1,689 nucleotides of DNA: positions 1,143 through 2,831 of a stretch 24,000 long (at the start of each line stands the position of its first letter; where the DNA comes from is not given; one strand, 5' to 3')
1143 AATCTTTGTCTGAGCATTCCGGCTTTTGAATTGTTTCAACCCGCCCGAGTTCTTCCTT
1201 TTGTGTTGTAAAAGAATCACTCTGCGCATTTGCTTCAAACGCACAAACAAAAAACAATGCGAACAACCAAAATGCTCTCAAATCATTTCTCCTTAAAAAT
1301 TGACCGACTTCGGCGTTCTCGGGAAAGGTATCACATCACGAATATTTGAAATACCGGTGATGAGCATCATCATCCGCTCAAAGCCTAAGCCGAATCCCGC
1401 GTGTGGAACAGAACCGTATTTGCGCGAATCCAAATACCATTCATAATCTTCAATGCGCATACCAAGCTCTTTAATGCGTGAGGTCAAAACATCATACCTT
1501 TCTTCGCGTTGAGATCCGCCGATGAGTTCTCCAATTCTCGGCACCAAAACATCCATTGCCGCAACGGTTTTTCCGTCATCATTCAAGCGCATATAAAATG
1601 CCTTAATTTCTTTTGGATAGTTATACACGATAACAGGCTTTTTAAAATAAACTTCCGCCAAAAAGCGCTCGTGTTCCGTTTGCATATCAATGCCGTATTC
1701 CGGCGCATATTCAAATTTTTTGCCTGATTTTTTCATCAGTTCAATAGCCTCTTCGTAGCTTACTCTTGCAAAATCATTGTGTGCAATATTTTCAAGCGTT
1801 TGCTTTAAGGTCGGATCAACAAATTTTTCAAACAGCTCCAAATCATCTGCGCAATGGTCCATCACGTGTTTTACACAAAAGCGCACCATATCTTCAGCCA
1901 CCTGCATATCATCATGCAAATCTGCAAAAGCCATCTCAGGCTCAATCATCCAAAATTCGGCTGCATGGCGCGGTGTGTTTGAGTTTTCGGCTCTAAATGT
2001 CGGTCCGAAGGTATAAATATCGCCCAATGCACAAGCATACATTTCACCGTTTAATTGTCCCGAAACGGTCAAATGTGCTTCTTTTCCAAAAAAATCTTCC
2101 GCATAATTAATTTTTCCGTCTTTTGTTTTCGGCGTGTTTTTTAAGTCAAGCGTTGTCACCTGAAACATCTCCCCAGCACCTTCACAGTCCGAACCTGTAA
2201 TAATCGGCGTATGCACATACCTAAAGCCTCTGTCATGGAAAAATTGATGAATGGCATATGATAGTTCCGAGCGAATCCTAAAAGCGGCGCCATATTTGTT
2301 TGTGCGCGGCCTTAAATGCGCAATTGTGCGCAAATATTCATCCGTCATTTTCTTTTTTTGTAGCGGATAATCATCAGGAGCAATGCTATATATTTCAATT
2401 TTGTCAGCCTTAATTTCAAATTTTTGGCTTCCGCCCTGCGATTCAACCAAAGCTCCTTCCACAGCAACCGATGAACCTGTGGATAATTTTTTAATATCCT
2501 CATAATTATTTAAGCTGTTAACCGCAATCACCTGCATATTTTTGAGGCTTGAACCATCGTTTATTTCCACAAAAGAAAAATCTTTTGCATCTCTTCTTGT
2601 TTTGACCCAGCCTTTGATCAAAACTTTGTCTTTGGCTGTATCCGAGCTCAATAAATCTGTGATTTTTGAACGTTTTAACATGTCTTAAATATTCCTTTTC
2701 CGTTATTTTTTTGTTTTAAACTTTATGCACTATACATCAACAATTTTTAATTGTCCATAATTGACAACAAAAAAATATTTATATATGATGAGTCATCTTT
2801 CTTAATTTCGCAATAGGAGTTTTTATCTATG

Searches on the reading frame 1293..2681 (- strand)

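Call 12: search_protein_families(library=ncbifam, proteins=[window:1293-2681:-], max_evalue=0.00001)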
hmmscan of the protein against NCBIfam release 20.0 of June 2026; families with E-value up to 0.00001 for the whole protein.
window:1293-2681:- (462 aa): 17 families
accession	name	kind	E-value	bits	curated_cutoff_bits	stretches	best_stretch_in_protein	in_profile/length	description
NF003037.0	PRK03932.1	equivalog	7e-205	681.2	414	1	4-462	3-451/451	asparagine--tRNA ligase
TIGR00457.1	asnS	equivalog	7.1e-189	628.3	342.6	1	7-462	4-455/455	asparagine--tRNA ligase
NF003483.0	PRK05159.1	equivalog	3.2e-86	289.9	353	2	196-457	179-433/438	aspartate--tRNA(Asn) ligase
TIGR00458.1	aspS_nondisc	equivalog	9.2e-73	245.6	368.4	1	14-459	9-425/428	aspartate--tRNA(Asn) ligase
NF005052.0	PRK06462.1-1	equivalog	5.4e-45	154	368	1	109-457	25-347/353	asparagine synthetase A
TIGR00459.1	aspS_bact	equivalog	2.7e-37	128.4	373.85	2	4-276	4-263/586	aspartate--tRNA ligase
NF001750.0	PRK00476.1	equivalog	9e-37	126.6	443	2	3-171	4-181/590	aspartate--tRNA ligase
NF001756.1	PRK00484.1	subfamily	7.1e-35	120.6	468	2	220-455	238-484/488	lysine--tRNA ligase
NF005054.0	PRK06462.1-4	equivalog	8.9e-33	113.7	309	1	127-459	18-314/318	asparagine synthetase A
TIGR00499.1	lysS_bact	equivalog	2.2e-29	102.4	427.6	1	15-455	51-491/496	lysine--tRNA ligase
NF005055.0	PRK06462.1-5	equivalog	4e-23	82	389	1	126-456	23-334/341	asparagine synthetase A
NF005053.0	PRK06462.1-3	equivalog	3.9e-22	79.1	322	1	223-450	42-261/274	asparagine synthetase A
NF009101.0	PRK12445.1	subfamily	1.6e-19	69.9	1026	1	20-455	68-500/505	lysine--tRNA ligase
NF002821.0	PRK02983.1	equivalog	4.9e-17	61.2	742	1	14-161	656-805/1102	bifunctional lysylphosphatidylglycerol synthetase/lysine--tRNA ligase LysX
TIGR00462.1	genX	equivalog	4.2e-15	56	286.9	1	136-453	3-304/304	EF-P lysine aminoacylase EpmA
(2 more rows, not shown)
